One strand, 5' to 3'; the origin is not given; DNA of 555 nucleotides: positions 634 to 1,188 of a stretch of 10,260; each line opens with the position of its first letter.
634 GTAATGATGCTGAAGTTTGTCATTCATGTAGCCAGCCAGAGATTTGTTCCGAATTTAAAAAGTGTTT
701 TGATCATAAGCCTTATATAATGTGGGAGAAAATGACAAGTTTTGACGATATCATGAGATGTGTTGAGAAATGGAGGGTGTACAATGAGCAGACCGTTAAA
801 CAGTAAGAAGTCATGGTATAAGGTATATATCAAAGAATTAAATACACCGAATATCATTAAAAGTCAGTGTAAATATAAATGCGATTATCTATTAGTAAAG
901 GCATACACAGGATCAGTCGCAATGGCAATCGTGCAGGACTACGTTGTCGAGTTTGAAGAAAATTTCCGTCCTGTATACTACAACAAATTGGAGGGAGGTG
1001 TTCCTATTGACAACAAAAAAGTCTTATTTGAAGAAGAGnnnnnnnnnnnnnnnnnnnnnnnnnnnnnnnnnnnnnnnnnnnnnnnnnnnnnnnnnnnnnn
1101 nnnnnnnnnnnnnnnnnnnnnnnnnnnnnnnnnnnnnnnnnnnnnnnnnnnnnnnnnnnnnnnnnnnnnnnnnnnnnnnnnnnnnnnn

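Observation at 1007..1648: Terminal protein candidate with ambiguous start: independent TTG start versus +1 frameshift/indel fusion with the upstream ORF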

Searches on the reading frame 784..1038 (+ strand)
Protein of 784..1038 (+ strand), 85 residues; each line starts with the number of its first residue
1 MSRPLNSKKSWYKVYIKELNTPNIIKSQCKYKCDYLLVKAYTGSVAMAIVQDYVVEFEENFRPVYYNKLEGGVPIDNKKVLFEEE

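Call 6: search_protein_families(library=phrogs, proteins=[window:784-1038:+], max_evalue=0.01)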
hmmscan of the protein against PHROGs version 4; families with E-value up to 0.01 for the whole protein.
window:784-1038:+ (85 aa): 0 families

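Call 7: search_protein_families(library=pfam, proteins=[window:784-1038:+], max_evalue=0.1)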
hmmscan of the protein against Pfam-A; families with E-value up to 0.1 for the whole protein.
window:784-1038:+ (85 aa): 0 families

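Call 11: find_homologous_proteins(query=window:784-1038:+, max_evalue=0.001)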
Query window:784-1038:+ (85 aa): 36 proteins with E <= 0.001 among 36 candidates.
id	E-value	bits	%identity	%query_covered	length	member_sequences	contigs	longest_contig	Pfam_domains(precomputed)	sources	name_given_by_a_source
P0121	1.0e-48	180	96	100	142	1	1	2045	-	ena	-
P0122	1.3e-48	180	96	100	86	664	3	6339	-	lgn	-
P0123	1.5e-47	176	93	100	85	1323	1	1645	-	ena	-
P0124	3.7e-47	175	95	100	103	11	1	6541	-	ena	-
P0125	5.4e-47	175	93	100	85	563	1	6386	-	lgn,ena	-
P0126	7.1e-47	174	93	100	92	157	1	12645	-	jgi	jgi:hypothetical protein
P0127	1.9e-44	167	86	100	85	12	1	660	-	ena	-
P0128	2.7e-44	166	92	100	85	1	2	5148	-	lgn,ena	-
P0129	4.7e-44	165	88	100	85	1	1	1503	-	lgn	-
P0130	6.5e-44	165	87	100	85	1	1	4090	-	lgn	-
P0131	8.2e-44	164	87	100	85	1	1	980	-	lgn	-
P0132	8.2e-44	164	86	100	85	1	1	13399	-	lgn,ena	-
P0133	8.5e-44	164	86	100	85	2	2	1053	-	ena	-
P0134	8.7e-44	164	88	100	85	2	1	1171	-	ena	-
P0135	8.9e-44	164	89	100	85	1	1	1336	-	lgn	-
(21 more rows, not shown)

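Call 69: search_protein_families(library=ncbifam, proteins=[window:784-1038:+], max_evalue=1)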
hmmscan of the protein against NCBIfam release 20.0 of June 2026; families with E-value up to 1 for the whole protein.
window:784-1038:+ (85 aa): 0 families
